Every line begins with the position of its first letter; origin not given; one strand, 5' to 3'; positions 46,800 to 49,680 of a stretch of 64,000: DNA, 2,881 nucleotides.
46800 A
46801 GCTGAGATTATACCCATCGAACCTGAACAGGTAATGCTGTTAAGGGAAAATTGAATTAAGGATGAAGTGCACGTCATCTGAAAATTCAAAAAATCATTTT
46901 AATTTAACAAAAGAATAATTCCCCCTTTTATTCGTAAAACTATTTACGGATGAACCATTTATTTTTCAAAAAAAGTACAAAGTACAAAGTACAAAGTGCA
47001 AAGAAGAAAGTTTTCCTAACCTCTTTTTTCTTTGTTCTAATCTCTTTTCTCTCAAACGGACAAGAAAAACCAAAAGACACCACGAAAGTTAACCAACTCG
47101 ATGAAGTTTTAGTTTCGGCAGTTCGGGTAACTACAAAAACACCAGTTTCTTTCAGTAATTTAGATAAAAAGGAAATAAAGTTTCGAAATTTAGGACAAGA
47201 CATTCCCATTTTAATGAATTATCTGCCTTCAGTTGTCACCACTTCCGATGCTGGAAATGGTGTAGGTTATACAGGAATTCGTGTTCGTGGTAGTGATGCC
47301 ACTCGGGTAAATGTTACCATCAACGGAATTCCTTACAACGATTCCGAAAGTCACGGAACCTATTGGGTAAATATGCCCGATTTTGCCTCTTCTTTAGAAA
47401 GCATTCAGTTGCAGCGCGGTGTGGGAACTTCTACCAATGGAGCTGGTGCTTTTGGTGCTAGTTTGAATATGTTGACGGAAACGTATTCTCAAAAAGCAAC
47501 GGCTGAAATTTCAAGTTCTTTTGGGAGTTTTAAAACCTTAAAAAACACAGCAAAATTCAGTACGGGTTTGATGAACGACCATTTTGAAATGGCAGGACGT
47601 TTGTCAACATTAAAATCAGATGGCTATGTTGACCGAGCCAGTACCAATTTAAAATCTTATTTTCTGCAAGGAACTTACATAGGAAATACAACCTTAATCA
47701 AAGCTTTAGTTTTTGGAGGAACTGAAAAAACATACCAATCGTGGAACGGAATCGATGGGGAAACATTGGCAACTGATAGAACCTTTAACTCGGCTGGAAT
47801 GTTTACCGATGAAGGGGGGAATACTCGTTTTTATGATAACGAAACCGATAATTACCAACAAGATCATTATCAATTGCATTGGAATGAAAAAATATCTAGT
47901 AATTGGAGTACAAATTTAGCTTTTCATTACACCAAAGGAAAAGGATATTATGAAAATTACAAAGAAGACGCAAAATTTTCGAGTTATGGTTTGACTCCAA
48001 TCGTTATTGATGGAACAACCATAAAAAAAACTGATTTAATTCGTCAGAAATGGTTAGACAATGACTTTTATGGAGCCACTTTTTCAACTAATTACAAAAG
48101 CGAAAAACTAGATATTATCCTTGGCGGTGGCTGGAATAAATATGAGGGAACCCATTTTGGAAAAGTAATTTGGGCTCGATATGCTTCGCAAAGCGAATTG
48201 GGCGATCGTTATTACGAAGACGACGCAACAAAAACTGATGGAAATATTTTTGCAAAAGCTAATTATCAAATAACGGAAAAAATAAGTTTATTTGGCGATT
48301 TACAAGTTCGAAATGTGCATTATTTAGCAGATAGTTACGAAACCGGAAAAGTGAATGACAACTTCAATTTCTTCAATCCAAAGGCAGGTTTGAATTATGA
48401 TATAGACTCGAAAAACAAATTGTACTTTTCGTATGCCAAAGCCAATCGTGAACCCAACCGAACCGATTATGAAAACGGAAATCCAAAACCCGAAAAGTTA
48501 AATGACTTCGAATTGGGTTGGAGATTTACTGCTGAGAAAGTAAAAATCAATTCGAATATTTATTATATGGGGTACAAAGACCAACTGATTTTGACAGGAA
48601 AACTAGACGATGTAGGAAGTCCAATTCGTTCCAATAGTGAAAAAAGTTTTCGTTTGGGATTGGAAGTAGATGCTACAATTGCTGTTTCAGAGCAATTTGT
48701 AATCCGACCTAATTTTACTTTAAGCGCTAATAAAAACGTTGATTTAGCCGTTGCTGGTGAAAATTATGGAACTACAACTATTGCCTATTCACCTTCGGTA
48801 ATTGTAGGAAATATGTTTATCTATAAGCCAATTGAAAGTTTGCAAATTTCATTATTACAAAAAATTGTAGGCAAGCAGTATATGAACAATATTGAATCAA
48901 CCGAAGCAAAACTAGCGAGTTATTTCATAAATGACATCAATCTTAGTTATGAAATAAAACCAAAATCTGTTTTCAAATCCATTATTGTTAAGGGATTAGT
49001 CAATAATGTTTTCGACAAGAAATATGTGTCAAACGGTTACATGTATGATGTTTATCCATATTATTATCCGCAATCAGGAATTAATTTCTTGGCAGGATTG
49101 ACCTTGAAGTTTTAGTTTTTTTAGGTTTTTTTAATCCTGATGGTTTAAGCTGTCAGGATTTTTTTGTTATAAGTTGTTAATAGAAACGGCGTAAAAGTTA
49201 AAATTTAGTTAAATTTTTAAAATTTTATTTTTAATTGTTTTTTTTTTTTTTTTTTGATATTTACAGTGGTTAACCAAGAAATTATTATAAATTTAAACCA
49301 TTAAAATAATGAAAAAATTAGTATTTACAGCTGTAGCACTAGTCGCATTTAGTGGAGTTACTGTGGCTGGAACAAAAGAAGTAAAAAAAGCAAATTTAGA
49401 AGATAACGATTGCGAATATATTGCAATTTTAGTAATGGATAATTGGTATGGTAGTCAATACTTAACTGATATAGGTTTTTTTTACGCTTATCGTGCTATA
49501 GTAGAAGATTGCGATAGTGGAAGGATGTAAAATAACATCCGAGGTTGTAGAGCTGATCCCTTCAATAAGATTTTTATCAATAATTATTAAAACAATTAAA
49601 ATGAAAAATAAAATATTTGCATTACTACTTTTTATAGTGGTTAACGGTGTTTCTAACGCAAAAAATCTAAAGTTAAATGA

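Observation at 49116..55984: Accessory locus of GLPGLI paralogues, small two-Cys secreted proteins and a plug-plus-barrel outer-membrane protein: candidate uncharacterised envelope system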

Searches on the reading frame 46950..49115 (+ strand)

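Call 3: search_protein_families(library=pfam, proteins=[window:46950-49115:+], max_evalue=0.01)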
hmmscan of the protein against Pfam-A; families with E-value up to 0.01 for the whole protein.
window:46950-49115:+ (721 aa): 4 families
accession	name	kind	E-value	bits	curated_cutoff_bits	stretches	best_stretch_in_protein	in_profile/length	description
PF00593.30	TonB_dep_Rec_b-barrel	-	5.3e-23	83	27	1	267-676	18-425/436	TonB dependent receptor-like, beta-barrel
PF07715.20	Plug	-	7e-12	46.2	23.9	1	63-170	4-106/107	TonB-dependent Receptor Plug Domain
PF10677.15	DUF2490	-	0.0019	18.4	29.8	0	436-511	8-67/186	Protein of unknown function (DUF2490)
PF20317.4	HTH_60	-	0.0047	17.7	24.1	0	15-77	46-106/140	Helix-turn-helix domain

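Call 4: search_protein_families(library=ncbifam, proteins=[window:46950-49115:+], max_evalue=0.01)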
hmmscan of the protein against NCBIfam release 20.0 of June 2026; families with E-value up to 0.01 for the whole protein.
window:46950-49115:+ (721 aa): 3 families
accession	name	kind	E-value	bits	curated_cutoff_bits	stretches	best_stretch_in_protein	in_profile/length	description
TIGR01783.1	TonB-siderophor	subfamily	9.3e-27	93.9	223.5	1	64-721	2-649/649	TonB-dependent siderophore receptor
TIGR01786.1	TonB-hemlactrns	subfamily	1.9e-12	46.3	323.75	2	61-176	18-133/719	TonB-dependent hemoglobin/transferrin/lactoferrin family receptor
NF038079.1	TonB_sider_MxcH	equivalog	0.00052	18.2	925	1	118-211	183-273/792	TonB-dependent siderophore myxochelin receptor MxcH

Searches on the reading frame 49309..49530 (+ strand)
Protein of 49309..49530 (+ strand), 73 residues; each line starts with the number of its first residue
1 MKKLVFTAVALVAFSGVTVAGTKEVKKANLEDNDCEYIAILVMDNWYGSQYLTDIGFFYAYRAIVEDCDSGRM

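Call 3: search_protein_families(library=pfam, proteins=[window:49309-49530:+], max_evalue=0.01)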
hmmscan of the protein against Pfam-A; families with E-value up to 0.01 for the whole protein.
window:49309-49530:+ (73 aa): 0 families

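Call 4: search_protein_families(library=ncbifam, proteins=[window:49309-49530:+], max_evalue=0.01)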
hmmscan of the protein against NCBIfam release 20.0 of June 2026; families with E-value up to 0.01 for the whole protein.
window:49309-49530:+ (73 aa): 0 families

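Call 15: find_homologous_proteins(query=A1, max_evalue=0.01)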
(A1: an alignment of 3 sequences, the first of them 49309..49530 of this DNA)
Query A1 (3 sequences) (73 aa, profile of the alignment): 21 proteins with E <= 0.01 among 46 candidates.
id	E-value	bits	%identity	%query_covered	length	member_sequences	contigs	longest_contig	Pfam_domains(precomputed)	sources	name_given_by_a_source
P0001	1.5e-35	139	42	48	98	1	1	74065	-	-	-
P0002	6.2e-30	121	38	93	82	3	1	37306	-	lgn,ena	-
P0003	3.8e-27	112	100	100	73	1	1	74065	-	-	-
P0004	3.1e-24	103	84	100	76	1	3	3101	-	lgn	-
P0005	2.2e-22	97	74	99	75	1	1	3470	-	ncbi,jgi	jgi:hypothetical protein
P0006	8.3e-21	92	73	36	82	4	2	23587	-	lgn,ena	-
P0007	5.3e-19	86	39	48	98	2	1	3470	-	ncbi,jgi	jgi:hypothetical protein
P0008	1.1e-18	85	32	93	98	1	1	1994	-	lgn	-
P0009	8.2e-18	82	65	36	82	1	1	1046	-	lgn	-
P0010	9.3e-15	72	68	30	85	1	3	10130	-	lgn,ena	-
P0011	2.3e-8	52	50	55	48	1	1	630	-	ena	-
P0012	2.4e-8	52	65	47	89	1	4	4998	-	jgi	jgi:hypothetical protein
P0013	6.1e-8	50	45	93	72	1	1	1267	-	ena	-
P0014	1.8e-7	49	-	-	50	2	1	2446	-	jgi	jgi:hypothetical protein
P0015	5.0e-6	44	54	55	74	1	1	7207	-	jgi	-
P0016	1.7e-5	43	52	55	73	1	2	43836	-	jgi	jgi:hypothetical protein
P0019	6.4e-4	38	56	42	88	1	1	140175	-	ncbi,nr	nr:hypothetical protein [uncultured Flavobacterium sp.]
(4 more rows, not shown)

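Call 19: find_encoding_contigs(protein=P0010, flank=8000, max_places=3)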
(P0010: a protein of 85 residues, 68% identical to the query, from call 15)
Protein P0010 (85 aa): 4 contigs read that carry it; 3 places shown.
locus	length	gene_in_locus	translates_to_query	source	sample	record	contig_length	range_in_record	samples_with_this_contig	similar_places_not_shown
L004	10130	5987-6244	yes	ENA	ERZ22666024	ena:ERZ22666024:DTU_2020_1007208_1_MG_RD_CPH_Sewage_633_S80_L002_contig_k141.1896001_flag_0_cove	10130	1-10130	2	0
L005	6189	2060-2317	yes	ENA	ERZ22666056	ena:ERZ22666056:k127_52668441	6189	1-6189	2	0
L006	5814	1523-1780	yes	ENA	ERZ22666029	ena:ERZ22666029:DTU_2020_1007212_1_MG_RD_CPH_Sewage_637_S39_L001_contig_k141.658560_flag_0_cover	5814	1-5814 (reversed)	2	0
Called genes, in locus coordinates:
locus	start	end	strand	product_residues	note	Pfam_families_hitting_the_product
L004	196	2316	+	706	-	PF07715:Plug, PF00593:TonB_dep_Rec_b-barrel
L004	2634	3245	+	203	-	-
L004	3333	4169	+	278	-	PF00085:Thioredoxin (faint), PF00578:AhpC-TSA (faint), PF13098:Thioredoxin_2 (weak), PF13905:Thioredoxin_8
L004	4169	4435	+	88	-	-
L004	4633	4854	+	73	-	-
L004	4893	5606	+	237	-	PF09697:Porph_ging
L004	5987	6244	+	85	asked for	-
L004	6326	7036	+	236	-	PF09697:Porph_ging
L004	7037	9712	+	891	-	PF13620:CarboxypepD_reg, PF13715:CarbopepD_reg_2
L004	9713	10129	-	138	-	?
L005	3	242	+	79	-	?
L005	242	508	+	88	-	-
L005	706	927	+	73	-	-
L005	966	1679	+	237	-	PF09697:Porph_ging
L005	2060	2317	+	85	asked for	-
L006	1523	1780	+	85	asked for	-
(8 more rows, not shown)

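Call 61: search_protein_families(library=pfam, proteins=[L004:2634-3245:+], max_evalue=0.01)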
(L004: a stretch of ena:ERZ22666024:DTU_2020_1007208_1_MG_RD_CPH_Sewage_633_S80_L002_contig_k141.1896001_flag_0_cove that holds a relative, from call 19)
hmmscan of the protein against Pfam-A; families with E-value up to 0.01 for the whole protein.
L004:2634-3245:+ (203 aa): 0 families

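Call 71: search_protein_families(library=padloc, proteins=[window:49309-49530:+], max_evalue=0.01)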
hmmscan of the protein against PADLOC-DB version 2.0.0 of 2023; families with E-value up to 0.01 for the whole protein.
window:49309-49530:+ (73 aa): 0 families

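Call 75: find_encoding_contigs(protein=P0005, flank=6000, max_places=2)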
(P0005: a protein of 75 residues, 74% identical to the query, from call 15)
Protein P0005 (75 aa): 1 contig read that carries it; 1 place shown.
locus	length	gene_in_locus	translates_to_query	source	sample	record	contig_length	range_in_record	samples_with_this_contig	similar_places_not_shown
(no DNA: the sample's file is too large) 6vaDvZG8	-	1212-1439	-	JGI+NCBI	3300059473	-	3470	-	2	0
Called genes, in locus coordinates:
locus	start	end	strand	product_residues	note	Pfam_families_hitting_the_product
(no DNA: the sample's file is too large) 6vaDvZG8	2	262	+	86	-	?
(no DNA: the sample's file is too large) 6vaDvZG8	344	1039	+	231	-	PF09697:Porph_ging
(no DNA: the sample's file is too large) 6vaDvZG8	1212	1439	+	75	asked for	-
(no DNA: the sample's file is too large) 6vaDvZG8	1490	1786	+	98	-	-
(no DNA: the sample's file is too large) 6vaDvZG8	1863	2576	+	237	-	PF09697:Porph_ging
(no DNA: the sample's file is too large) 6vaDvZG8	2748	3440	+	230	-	PF09697:Porph_ging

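Call 76: find_encoding_contigs(protein=P0019, flank=9000, max_places=2)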
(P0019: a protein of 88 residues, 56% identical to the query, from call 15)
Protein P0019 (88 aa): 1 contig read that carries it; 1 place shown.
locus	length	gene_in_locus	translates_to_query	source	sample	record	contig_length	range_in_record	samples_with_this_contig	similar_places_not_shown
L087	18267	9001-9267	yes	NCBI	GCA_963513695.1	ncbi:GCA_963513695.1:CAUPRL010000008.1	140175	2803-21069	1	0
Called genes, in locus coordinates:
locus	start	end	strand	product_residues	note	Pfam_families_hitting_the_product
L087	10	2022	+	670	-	PF13424:TPR_12 (faint), PF07719:TPR_2 (faint), PF13181:TPR_8 (faint), PF00515:TPR_1 (weak), PF07730:HisKA_3 (weak), PF02518:HATPase_c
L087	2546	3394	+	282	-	PF09357:RteC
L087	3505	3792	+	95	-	PF12728:HTH_17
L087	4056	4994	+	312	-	-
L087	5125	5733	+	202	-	-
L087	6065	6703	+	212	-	-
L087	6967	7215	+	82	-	-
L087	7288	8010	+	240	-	PF09697:Porph_ging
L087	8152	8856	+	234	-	PF09697:Porph_ging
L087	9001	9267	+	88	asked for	-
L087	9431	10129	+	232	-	PF09697:Porph_ging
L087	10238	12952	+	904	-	PF13620:CarboxypepD_reg, PF13715:CarbopepD_reg_2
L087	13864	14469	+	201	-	-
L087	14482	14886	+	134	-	PF01381:HTH_3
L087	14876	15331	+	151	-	-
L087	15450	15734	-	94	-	-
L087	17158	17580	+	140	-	PF22105:DUF6943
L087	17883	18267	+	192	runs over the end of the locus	-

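Call 77: find_encoding_contigs(protein=P0016, flank=9000, max_places=2)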
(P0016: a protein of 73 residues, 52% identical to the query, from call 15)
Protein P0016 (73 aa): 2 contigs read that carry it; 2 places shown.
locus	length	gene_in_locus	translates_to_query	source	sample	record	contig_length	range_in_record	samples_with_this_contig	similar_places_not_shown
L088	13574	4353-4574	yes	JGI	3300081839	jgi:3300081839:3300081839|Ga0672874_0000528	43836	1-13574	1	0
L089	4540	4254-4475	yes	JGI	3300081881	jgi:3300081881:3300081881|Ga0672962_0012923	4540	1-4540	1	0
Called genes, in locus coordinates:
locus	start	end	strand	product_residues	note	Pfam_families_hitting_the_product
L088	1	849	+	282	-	PF09357:RteC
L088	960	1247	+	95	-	PF12728:HTH_17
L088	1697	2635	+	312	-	-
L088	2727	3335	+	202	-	-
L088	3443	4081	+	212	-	-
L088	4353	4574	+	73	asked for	-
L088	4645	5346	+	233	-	PF09697:Porph_ging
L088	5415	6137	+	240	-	PF09697:Porph_ging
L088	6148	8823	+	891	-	PF13620:CarboxypepD_reg, PF13715:CarbopepD_reg_2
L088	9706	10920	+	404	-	-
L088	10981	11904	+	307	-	-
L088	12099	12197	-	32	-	-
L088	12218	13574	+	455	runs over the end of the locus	-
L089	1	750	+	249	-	?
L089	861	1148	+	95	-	PF12728:HTH_17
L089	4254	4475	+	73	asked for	-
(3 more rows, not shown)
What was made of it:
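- Modules next to mobile-element genes carry the OMP itself (calls 76, 77).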

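Call 78: search_protein_families(library=ncbifam, proteins=[L088:1697-2635:+, L088:2727-3335:+, L088:3443-4081:+, L088:9706-10920:+, L088:10981-11904:+, L087:13864-14469:+, L087:14876-15331:+, L087:6967-7215:+], max_evalue=0.1)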
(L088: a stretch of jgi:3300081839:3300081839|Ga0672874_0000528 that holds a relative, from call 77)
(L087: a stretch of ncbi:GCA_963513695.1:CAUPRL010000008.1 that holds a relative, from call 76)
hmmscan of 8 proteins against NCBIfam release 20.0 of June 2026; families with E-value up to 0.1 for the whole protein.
L088:1697-2635:+ (312 aa): 1 family
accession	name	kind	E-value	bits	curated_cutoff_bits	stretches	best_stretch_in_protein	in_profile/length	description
NF040939.2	trans_reg_lrs14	equivalog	0.027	14.5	90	1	49-106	40-98/103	Lrs14 family HTH-type transcriptional regulator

L088:2727-3335:+ (202 aa): 18 families
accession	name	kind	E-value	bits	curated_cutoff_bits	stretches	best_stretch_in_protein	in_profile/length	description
NF005304.0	PRK06835.1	equivalog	1.1e-08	34.6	215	1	57-193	183-313/330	ATP-binding protein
NF005992.0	PRK08116.1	subfamily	4e-08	32.7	189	1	57-192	114-244/269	hypothetical protein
NF000355.4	ribo_prot_ABC_F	equivalog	0.0012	17.8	380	1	51-104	333-386/499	ribosomal protection-like ABC-F family protein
NF040713.1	ZapE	equivalog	0.0022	17.3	140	1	57-98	52-96/344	cell division protein ZapE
NF006505.0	PRK08939.1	equivalog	0.0039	16.5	228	1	56-180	155-272/306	primosomal protein DnaI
NF008421.0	PRK11248.1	equivalog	0.0061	16.1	357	1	47-84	15-54/255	taurine ABC transporter ATP-binding subunit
NF047993.1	RP439FamHumup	equivalog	0.0084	15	250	1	103-153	104-157/387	RP439 family protein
NF041000.1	ATPase_ComGA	equivalog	0.012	14.6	300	1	42-77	112-149/267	competence type IV pilus ATPase ComGA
TIGR03689.1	pup_AAA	equivalog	0.017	13.8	504.75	1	51-72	210-231/512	proteasome ATPase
NF007601.2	PRK10247.1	equivalog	0.018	14.5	292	1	50-89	18-60/204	iron efflux ABC transporter ATP-binding subunit FetA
NF008039.0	PRK10771.1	equivalog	0.02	14.3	298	1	39-88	7-57/234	thiamine ABC transporter ATP-binding protein ThiQ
TIGR00150.1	T6A_YjeE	equivalog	0.022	14.6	60.1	0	50-75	15-40/135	tRNA (adenosine(37)-N6)-threonylcarbamoyltransferase complex ATPase subunit type 1 TsaE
TIGR02982.1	heterocyst_DevA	subfamily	0.026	14.1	295.8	1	51-80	23-54/220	ABC exporter ATP-binding subunit, DevA family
TIGR01242.2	TIGR01242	subfamily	0.049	12.6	500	1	53-107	144-196/362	proteasome-activating nucleotidase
TIGR03265.1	PhnT2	equivalog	0.059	12.6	457.7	1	53-95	24-68/353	putative 2-aminoethylphosphonate ABC transporter ATP-binding protein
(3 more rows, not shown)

L088:3443-4081:+ (212 aa): 0 families

L088:9706-10920:+ (404 aa): 2 families
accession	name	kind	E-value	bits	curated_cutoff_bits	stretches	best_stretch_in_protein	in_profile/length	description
NF006292.0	PRK08475.1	equivalog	0.0012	18.5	166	1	272-316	24-68/171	F0F1 ATP synthase subunit B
TIGR03408.1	urea_trans_UrtC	equivalog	0.0054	16.5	296.2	1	91-169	80-157/313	urea ABC transporter permease subunit UrtC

L088:10981-11904:+ (307 aa): 0 families

L087:13864-14469:+ (201 aa): 0 families

L087:14876-15331:+ (151 aa): 0 families

L087:6967-7215:+ (82 aa): 1 family
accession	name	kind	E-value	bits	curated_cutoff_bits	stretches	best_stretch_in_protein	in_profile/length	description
NF002552.0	PRK02110.1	equivalog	0.011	15.4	138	1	2-40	47-85/169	disulfide bond formation protein B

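Call 79: search_protein_families(library=pfam, proteins=[L088:1697-2635:+, L088:2727-3335:+, L088:3443-4081:+, L088:9706-10920:+, L088:10981-11904:+, L087:13864-14469:+, L087:14876-15331:+, L087:6967-7215:+], max_evalue=0.1)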
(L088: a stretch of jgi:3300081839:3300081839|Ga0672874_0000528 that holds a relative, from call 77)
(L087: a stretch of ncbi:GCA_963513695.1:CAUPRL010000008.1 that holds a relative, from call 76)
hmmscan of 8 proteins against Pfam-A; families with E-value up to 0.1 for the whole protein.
L088:1697-2635:+ (312 aa): 2 families
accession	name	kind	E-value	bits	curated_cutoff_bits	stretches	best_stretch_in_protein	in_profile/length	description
PF21497.3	TcpC-like_C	-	0.021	15.5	27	0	229-275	3-47/109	Conjugal transfer protein-like, C-terminal domain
PF00387.25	PI-PLC-Y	-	0.076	13.7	28.8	1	213-289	29-104/114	Phosphatidylinositol-specific phospholipase C, Y domain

L088:2727-3335:+ (202 aa): 12 families
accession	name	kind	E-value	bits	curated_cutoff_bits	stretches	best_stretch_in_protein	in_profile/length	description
PF07728.20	AAA_5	-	0.00032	21.2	22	1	60-127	2-73/139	AAA domain (dynein-related subfamily)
PF00004.35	AAA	-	0.0025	18.7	21.2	1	60-132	1-70/131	ATPase family associated with various cellular activities (AAA)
PF03969.22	AFG1_ATPase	-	0.003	17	27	1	57-129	61-124/361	AFG1-like ATPase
PF00910.28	RNA_helicase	-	0.0035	18.3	21.5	1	60-94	1-41/105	RNA helicase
PF13173.12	AAA_14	-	0.0055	17.2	27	1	58-135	3-78/129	AAA domain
PF12775.13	AAA_7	-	0.0089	16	25.8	1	52-84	28-61/181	P-loop containing dynein motor region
PF13476.12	AAA_23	-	0.0091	17.1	27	1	54-81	15-43/201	AAA domain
PF00005.33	ABC_tran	-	0.022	15.8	25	1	54-90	6-45/137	ABC transporter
PF13555.12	AAA_29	-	0.031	14.5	27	1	55-84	20-50/61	P-loop containing region of AAA domain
PF20720.3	nSTAND3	-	0.086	13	27.2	0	54-82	14-43/155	Novel STAND NTPase 3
PF13191.12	AAA_16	-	0.09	13.7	32.6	0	59-88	26-56/167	AAA ATPase domain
PF13401.12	AAA_22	-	0.1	13.4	27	0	60-90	8-33/130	AAA domain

L088:3443-4081:+ (212 aa): 0 families

L088:9706-10920:+ (404 aa): 2 families
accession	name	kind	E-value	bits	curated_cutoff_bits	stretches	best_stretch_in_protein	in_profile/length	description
PF23021.3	6TM_2nd_PGAP2IP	-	0.0046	17.2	27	1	114-194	55-132/181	PGAP2IP, second transmembrane domain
PF07731.20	Cu-oxidase_2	-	0.02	15.1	20.4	1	201-257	11-64/137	Multicopper oxidase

L088:10981-11904:+ (307 aa): 2 families
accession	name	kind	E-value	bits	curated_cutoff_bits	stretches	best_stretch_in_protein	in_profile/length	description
PF19961.5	EAD8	-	0.00057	21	27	1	10-81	2-77/96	Effector-associated domain 8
PF12830.13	Nipped-B_C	-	0.081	13.4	26.4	0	99-182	57-142/186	Sister chromatid cohesion C-terminus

L087:13864-14469:+ (201 aa): 0 families

L087:14876-15331:+ (151 aa): 1 family
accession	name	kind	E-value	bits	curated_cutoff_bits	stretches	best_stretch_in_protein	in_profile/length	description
PF17231.7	DUF5305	-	0.036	13.9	29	1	21-74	17-72/217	Family of unknown function (DUF5305)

L087:6967-7215:+ (82 aa): 1 family
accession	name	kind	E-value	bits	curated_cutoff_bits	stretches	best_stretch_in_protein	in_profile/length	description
PF00456.26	Transketolase_N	-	0.016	14.6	22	1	43-75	11-44/334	Transketolase, thiamine diphosphate binding domain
